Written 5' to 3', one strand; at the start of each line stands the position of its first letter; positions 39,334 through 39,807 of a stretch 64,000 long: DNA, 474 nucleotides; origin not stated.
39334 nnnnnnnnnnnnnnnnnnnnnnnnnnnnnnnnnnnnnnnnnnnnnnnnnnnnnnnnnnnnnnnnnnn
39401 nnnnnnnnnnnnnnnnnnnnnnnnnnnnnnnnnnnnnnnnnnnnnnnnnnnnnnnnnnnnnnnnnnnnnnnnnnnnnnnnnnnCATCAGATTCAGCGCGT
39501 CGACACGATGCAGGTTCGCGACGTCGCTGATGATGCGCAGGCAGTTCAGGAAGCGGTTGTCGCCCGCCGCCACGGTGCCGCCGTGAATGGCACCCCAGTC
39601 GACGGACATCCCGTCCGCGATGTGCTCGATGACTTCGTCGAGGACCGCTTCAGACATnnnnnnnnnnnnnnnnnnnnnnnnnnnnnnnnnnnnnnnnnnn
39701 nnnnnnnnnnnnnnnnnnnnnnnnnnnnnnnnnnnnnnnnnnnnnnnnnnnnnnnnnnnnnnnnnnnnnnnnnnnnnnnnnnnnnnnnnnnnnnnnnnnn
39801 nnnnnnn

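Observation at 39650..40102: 150-aa chimera: N-terminal copy of the kinase N-module fused to a copy of sigma region 4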

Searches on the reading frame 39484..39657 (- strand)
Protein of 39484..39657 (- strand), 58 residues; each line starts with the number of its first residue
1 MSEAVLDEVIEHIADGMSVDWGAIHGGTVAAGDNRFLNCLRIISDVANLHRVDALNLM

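Call 37: search_protein_representatives(alignment_id=A2)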
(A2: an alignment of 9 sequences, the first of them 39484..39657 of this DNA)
Query: 9 sequences, 55 profile positions. Proteins with E-value up to 0.001 (for the whole library): 126; up to 1e-10: 9; up to 1e-30: 0. The best 126 are listed.
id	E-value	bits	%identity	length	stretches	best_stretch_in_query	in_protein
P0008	5.5e-22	93.8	-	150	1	2-54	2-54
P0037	4.3e-21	91.0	-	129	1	1-55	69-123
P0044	1.4e-13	66.9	-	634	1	4-50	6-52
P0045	4.5e-12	62.1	-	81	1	1-53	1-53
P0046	4.7e-12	62.0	-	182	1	1-55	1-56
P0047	1.3e-11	60.6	-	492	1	1-55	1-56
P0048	1.7e-11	60.3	-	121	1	1-53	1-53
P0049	2.8e-11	59.6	-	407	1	3-51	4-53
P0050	5.1e-11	58.7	-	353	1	1-54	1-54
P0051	6.2e-10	55.2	-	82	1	1-53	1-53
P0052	3.7e-09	52.8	-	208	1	1-54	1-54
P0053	4.6e-09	52.5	-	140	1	4-51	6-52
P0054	5.2e-09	52.3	-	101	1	3-52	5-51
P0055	5.9e-09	52.1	-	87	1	4-51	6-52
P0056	6.8e-09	51.9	-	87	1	4-51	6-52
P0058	1.5e-08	50.8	-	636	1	5-52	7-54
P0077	1.5e-06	44.4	-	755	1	4-50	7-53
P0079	1.8e-06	44.1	-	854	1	5-51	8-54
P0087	7.8e-06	42.1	-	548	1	2-50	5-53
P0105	3.6e-05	40.0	-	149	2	7-47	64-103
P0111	5.1e-05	39.5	-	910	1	5-50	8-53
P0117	8.0e-05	38.9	-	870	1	8-50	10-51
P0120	9.2e-05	38.7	-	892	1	4-53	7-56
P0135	2.3e-04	37.4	-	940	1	10-47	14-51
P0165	9.1e-04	35.5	-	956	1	6-51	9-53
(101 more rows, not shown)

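Call 43: search_solved_structures(query=A2, max_evalue=10, show_alignments=3)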
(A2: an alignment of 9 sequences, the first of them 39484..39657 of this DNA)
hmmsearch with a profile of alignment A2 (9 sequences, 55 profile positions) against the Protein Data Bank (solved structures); distinct sequences matched with E-value up to 10: 9.
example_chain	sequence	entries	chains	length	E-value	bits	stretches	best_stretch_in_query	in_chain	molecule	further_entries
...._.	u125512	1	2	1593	0.7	13.4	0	7-32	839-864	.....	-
7m7i_B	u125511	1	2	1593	0.7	13.4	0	7-32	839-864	EryAI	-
7m7f_B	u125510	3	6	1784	0.93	13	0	7-32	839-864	EryAI,6-deoxyerythronolide-B synthase EryA3, modules 5 and 6 chimera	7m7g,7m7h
8tjn_B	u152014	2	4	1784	0.93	13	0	7-32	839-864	EryAI,6-deoxyerythronolide-B synthase EryA3, modules 5 and 6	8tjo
3krz_A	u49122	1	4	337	1.1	12.8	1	13-32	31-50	NADH:flavin oxidoreductase/NADH oxidase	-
3kru_A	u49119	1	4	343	1.1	12.8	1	13-32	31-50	NADH:flavin oxidoreductase/NADH oxidase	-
7o0t_A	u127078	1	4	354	1.3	12.5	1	13-32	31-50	NADH:flavin oxidoreductase/NADH oxidase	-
6iyr_A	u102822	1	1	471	1.5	12.4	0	14-24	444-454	Type I modular polyketide synthase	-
4qyr_A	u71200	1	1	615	1.5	12.3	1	13-29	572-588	AT-less polyketide synthase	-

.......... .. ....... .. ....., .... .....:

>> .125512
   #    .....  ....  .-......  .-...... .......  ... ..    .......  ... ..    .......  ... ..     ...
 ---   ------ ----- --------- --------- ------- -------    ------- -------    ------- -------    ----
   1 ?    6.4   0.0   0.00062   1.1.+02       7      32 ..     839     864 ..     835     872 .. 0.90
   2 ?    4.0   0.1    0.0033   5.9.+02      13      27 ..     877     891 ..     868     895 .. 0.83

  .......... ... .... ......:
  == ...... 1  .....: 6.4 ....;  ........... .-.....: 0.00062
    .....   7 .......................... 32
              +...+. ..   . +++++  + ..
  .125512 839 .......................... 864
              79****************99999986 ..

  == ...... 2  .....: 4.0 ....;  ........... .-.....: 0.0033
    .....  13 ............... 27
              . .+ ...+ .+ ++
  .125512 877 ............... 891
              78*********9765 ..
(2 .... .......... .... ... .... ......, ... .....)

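Call 45: find_encoding_contigs(protein=P0044, flank=4000, max_places=2)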
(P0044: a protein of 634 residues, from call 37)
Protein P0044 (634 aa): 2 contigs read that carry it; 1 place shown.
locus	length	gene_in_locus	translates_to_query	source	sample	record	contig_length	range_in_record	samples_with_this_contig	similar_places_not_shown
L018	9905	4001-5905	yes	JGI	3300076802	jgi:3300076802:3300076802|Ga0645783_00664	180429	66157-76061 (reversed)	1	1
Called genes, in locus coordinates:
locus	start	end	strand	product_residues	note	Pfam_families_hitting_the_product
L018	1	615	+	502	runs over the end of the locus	PF00939:Na_sulph_symp, PF03600:CitMHS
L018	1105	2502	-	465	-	PF03972:MmgE_PrpD_N, PF19305:MmgE_PrpD_C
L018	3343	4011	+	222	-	PF04542:Sigma70_r2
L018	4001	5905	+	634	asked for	PF00069:Pkinase, PF07714:PK_Tyr_Ser-Thr, PF03109:ABC1 (weak)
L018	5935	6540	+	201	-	-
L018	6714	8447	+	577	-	PF01011:PQQ, PF13360:PQQ_2, PF13570:Beta-prop_ACSF4 (faint), PF13360:PQQ_2, PF01011:PQQ, PF13360:PQQ_2 (weak)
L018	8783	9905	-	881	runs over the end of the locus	PF00069:Pkinase, PF01636:APH (faint), PF07714:PK_Tyr_Ser-Thr, PF26549:Tricorn_N, PF07676:PD40 (weak)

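Call 47: find_encoding_contigs(protein=P0047, flank=4000, max_places=3)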
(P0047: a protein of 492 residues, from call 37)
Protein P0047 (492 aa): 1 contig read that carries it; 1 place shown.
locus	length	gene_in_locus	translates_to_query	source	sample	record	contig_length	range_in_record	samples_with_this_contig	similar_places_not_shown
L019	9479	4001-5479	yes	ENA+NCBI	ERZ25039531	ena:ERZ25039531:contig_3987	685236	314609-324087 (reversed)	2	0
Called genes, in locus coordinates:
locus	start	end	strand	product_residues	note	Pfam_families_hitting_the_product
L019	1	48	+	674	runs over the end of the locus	PF00662:Proton_antipo_N, PF00361:Proton_antipo_M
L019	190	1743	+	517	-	PF01059:Oxidored_q5_N (weak), PF00361:Proton_antipo_M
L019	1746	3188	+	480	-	PF00361:Proton_antipo_M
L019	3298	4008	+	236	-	PF04542:Sigma70_r2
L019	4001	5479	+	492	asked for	PF00069:Pkinase, PF01636:APH (faint), PF07714:PK_Tyr_Ser-Thr, PF03109:ABC1 (weak)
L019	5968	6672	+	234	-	-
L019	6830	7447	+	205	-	-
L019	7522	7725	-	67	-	PF00313:CSD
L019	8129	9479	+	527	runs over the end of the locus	PF02142:MGS, PF01808:AICARFT_IMPCHas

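Call 50: search_protein_families(library=pfam, proteins=[P0058, P0077, P0079, P0111, P0117, P0120, P0135, P0165, P0087, P0105], max_evalue=0.001)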
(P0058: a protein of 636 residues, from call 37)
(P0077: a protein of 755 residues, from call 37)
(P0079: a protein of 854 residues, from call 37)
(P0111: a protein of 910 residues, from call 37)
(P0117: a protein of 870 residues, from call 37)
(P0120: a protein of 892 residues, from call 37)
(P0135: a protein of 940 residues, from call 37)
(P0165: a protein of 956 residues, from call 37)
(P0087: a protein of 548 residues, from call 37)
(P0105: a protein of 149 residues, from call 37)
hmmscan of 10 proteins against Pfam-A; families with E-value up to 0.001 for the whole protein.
P0058 (636 aa): 4 families
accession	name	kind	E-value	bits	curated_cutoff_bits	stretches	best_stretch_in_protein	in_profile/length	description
PF00069.31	Pkinase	-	1.2e-50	172.8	31.7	1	94-340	1-256/263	Protein kinase domain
PF07714.23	PK_Tyr_Ser-Thr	-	4.3e-35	121.7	23.1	1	96-336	3-249/258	Protein tyrosine and serine/threonine kinase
PF01636.29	APH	-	2.3e-06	28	23.2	0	100-209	5-109/239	Phosphotransferase enzyme family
PF03109.22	ABC1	-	2.8e-05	23.8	22.9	1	166-242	143-218/244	ABC1 atypical kinase-like domain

P0077 (755 aa): 4 families
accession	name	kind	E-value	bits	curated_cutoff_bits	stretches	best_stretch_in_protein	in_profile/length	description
PF00069.31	Pkinase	-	3.4e-45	154.9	31.7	1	83-325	4-253/263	Protein kinase domain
PF07714.23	PK_Tyr_Ser-Thr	-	1.8e-29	103.3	23.1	1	82-324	3-249/258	Protein tyrosine and serine/threonine kinase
PF14559.12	TPR_19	-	4.6e-05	24.1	25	0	563-589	8-34/68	Tetratricopeptide repeat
PF13428.12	TPR_14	-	7.7e-05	23.4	23.5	0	555-587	10-42/44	Tetratricopeptide repeat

P0079 (854 aa): 13 families
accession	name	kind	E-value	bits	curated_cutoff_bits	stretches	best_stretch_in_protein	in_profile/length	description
PF00069.31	Pkinase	-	6e-41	141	31.7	1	87-294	3-212/263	Protein kinase domain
PF07714.23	PK_Tyr_Ser-Thr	-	2.3e-25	89.8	23.1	1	86-299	2-225/258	Protein tyrosine and serine/threonine kinase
PF00515.34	TPR_1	-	3.2e-18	65.2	27.8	0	723-750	6-33/34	Tetratricopeptide repeat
PF07719.23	TPR_2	-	2.7e-15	55.6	27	0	690-716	7-33/34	Tetratricopeptide repeat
PF14559.12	TPR_19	-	2.5e-13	50.6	25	2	697-750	4-57/68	Tetratricopeptide repeat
PF13428.12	TPR_14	-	8.3e-12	45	23.5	0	723-753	6-36/44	Tetratricopeptide repeat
PF13176.12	TPR_7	-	5.6e-10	38.9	27.9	0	692-716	7-33/36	Tetratricopeptide repeat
PF13431.12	TPR_17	-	1.8e-09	37.5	24.4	0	559-586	1-27/34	Tetratricopeptide repeat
PF13181.12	TPR_8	-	2.7e-09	36.9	25.7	0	723-744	6-27/34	Tetratricopeptide repeat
PF13414.12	TPR_11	-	7.2e-09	35.6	26.8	0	553-583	10-40/42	TPR repeat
PF13424.12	TPR_12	-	4.9e-07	30.3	30.1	0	660-711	20-72/77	Tetratricopeptide repeat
PF13432.12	TPR_16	-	1.3e-06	29.2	32.7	1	693-750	6-63/65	Tetratricopeptide repeat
PF12895.13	ANAPC3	-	0.00032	21.3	27.2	0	698-777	3-81/82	Anaphase-promoting complex, cyclosome, subunit 3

P0111 (910 aa): 9 families
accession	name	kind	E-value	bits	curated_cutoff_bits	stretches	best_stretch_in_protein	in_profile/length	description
PF00069.31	Pkinase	-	7.3e-41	140.7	31.7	1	76-277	3-204/263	Protein kinase domain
PF07714.23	PK_Tyr_Ser-Thr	-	8.9e-29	101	23.1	1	74-296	1-232/258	Protein tyrosine and serine/threonine kinase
PF07676.18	PD40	-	6.2e-19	67.9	20.9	0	676-696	12-32/38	WD40-like Beta Propeller Repeat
PF00930.27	DPPIV_N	-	1.6e-08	34.1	22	0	401-450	17-63/354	Dipeptidyl peptidase IV (DPP IV) N-terminal region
PF25174.1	Beta-prop_THOC3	-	3.3e-08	33.3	305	0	530-594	91-149/272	THOC3 beta-propeller domain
PF08450.18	SGL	-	9.9e-05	22.5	26.3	0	518-607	75-164/246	SMP-30/Gluconolactonase/LRE-like region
PF00400.38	WD40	-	0.00012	23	27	0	531-547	15-30/39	WD domain, G-beta repeat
PF23414.1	Beta-prop_EML_2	-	0.00023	21.1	90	0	487-587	45-137/266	Echinoderm microtubule-associated protein second beta-propeller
PF03109.22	ABC1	-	0.00039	20.1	22.9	1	149-224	145-219/244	ABC1 atypical kinase-like domain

P0117 (870 aa): 13 families
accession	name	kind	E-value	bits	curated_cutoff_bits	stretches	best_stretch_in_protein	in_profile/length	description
PF00069.31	Pkinase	-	4e-43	148.1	31.7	1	82-333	3-259/263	Protein kinase domain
PF07714.23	PK_Tyr_Ser-Thr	-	4e-31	108.7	23.1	1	81-326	2-249/258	Protein tyrosine and serine/threonine kinase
PF13431.12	TPR_17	-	3.8e-20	70.8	24.4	1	728-758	3-33/34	Tetratricopeptide repeat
PF13414.12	TPR_11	-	1.2e-19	70.1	26.8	1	719-752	9-42/42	TPR repeat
PF07719.23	TPR_2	-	6.5e-18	63.8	27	0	709-736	6-33/34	Tetratricopeptide repeat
PF00515.34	TPR_1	-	4.2e-17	61.6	27.8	0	709-737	6-34/34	Tetratricopeptide repeat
PF14559.12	TPR_19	-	3.5e-16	59.7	25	2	714-764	1-51/68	Tetratricopeptide repeat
PF13432.12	TPR_16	-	8.9e-14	52.1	32.7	2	712-765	5-58/65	Tetratricopeptide repeat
PF13181.12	TPR_8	-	7.8e-10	38.6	25.7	0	738-760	1-23/34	Tetratricopeptide repeat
PF13428.12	TPR_14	-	1.8e-08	34.7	23.5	0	710-747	7-44/44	Tetratricopeptide repeat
PF13424.12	TPR_12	-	2.7e-07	31.1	30.1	1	635-698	2-66/77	Tetratricopeptide repeat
PF13371.12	TPR_9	-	0.00054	20.4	35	0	684-743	9-68/73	Tetratricopeptide repeat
PF06293.20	Kdo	-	0.00066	19.6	21.3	0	123-235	56-178/207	Lipopolysaccharide kinase (Kdo/WaaP) family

P0120 (892 aa): 14 families
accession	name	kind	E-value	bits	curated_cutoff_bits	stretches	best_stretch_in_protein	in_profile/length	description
PF00069.31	Pkinase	-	1.5e-45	156.1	31.7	1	99-344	2-254/263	Protein kinase domain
PF07714.23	PK_Tyr_Ser-Thr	-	4.4e-30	105.3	23.1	1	98-342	1-249/258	Protein tyrosine and serine/threonine kinase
PF14559.12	TPR_19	-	6.6e-15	55.6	25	1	740-802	2-65/68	Tetratricopeptide repeat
PF13431.12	TPR_17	-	3.2e-14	52.4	24.4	0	686-716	4-34/34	Tetratricopeptide repeat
PF13428.12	TPR_14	-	7e-14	51.4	23.5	0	767-794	5-32/44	Tetratricopeptide repeat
PF00515.34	TPR_1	-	1.1e-10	41.3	27.8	0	734-762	6-34/34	Tetratricopeptide repeat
PF13414.12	TPR_11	-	2.4e-10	40.4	26.8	0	601-628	13-40/42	TPR repeat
PF07719.23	TPR_2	-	1.2e-09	37.9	27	0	660-693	1-33/34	Tetratricopeptide repeat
PF13432.12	TPR_16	-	2.3e-08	34.8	32.7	1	768-823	2-58/65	Tetratricopeptide repeat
PF12895.13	ANAPC3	-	3.9e-07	30.7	27.2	0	735-788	29-81/82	Anaphase-promoting complex, cyclosome, subunit 3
PF13181.12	TPR_8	-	1.5e-05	25.2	25.7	0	766-787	4-25/34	Tetratricopeptide repeat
PF03109.22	ABC1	-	8.4e-05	22.3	22.9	0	173-246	145-217/244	ABC1 atypical kinase-like domain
PF01163.29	RIO1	-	0.0005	20.2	22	1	173-241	83-149/187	RIO domain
PF13176.12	TPR_7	-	0.00096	19.5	27.9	0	801-821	4-24/36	Tetratricopeptide repeat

P0135 (940 aa): 3 families
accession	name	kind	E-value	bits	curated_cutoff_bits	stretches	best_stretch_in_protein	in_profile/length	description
PF00069.31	Pkinase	-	4e-44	151.4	31.7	1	88-332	3-259/263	Protein kinase domain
PF07714.23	PK_Tyr_Ser-Thr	-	3.6e-33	115.4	23.1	1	87-332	2-256/258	Protein tyrosine and serine/threonine kinase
PF07676.18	PD40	-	5e-06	26.8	20.9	0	438-458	14-34/38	WD40-like Beta Propeller Repeat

P0165 (956 aa): 5 families
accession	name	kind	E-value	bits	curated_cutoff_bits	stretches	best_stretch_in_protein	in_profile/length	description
PF00069.31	Pkinase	-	3.5e-43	148.3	31.7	1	90-331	3-252/263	Protein kinase domain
PF07714.23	PK_Tyr_Ser-Thr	-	3.8e-32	112.1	23.1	1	89-330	2-248/258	Protein tyrosine and serine/threonine kinase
PF13385.13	Laminin_G_3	-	5.8e-20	72.4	27.6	1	766-939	8-151/151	Concanavalin A-like lectin/glucanases superfamily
PF03109.22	ABC1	-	0.00056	19.6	22.9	0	162-238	145-220/244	ABC1 atypical kinase-like domain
PF23414.1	Beta-prop_EML_2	-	0.00074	19.4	90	0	430-509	19-100/266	Echinoderm microtubule-associated protein second beta-propeller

P0087 (548 aa): 2 families
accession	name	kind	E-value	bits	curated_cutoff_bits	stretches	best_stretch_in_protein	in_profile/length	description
PF00069.31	Pkinase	-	2e-28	99.9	31.7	1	210-331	91-212/263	Protein kinase domain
PF07714.23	PK_Tyr_Ser-Thr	-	7.1e-15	55.4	23.1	1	123-335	3-224/258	Protein tyrosine and serine/threonine kinase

P0105 (149 aa): 0 families

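Call 55: find_encoding_contigs(protein=P0079, flank=3000, max_places=2)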
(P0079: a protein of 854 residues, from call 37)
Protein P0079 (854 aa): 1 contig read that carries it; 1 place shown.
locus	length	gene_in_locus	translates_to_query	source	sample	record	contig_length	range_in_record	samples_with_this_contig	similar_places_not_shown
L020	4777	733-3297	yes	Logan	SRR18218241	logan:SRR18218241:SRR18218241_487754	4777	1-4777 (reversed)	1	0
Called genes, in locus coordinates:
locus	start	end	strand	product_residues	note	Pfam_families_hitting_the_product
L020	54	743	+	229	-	PF04542:Sigma70_r2, PF08281:Sigma70_r4_2 (weak)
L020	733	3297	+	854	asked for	PF00069:Pkinase, PF07714:PK_Tyr_Ser-Thr, PF13424:TPR_12 (faint), PF13428:TPR_14 (faint), PF13176:TPR_7 (faint), PF00515:TPR_1 (faint), PF13432:TPR_16 (weak), PF14559:TPR_19 (weak), +5 more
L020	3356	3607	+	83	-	-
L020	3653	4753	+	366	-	PF00881:Nitroreductase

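Call 56: find_encoding_contigs(protein=P0111, flank=3000, max_places=2)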
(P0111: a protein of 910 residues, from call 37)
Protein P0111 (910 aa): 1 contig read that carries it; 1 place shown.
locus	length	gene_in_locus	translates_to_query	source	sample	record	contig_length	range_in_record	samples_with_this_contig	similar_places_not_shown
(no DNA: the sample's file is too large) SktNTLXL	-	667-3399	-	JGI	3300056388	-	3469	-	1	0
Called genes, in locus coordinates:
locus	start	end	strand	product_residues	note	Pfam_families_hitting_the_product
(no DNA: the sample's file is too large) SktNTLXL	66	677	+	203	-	PF07638:Sigma70_ECF (weak), PF04542:Sigma70_r2, PF08281:Sigma70_r4_2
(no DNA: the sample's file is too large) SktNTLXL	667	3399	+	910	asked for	PF00069:Pkinase, PF07714:PK_Tyr_Ser-Thr, PF00930:DPPIV_N (faint), PF26549:Tricorn_N (weak), PF07676:PD40 (faint), PF26550:Tricorn_2nd, PF25174:Beta-prop_THOC3 (faint)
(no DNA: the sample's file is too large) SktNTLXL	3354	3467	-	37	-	?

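Call 61: search_protein_families(library=pfam, alignment_id=A3, max_evalue=10)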
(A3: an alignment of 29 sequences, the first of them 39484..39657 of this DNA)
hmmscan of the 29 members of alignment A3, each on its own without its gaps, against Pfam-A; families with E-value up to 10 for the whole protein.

A. member 1, window:39484-39657:- (58 aa): 0 families

B. families by the number of members that match (of 29 scanned): 11 families
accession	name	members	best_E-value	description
PF17254.7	DUF5321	2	0.063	Family of unknown function (DUF5321)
PF09262.17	PEX-1N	1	0.002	Peroxisome biogenesis factor 1, N-terminal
PF21091.2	SPT16_C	1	0.0056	FACT complex subunit SPT16, C-terminal domain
PF22517.1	Mcm-like_N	1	0.029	Mcm-like, N-terminal domain, archaea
PF16104.10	FPRL1_inhibitor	1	0.033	Formyl peptide receptor-like 1 inhibitory protein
PF03872.18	RseA_N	1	0.088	Anti sigma-E protein RseA, N-terminal domain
PF20514.4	ROXA-like_wH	1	0.11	ROXA-like winged helix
PF19101.5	DUF5788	1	0.16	Family of unknown function (DUF5788)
PF13351.11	DUF4099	1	0.17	Protein of unknown function (DUF4099)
PF20042.4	DUF6444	1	0.19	Family of unknown function (DUF6444)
PF19908.4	DUF6381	1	0.21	Family of unknown function (DUF6381)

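Call 67: predict_structure(alignment_id=A3)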
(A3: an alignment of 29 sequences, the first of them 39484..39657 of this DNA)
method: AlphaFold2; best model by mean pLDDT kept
length: 58 residues; sequences in the alignment: 29
mean_pLDDT: 89.2   pTM: 0.70
mean pLDDT of the five models: 89.2, 87.4, 85.2, 84.0, 81.9
residues with pLDDT >= 90: 34; 70-90: 23; 50-70: 1; < 50: 0
segments of 3 or more residues with pLDDT < 50: none
pLDDT, mean of each block of 10 residues (from residue 1): 89 95 81 87 96 88
secondary structure, 60 per line:
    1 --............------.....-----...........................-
elements in order: H3-14 H21-25 H31-57
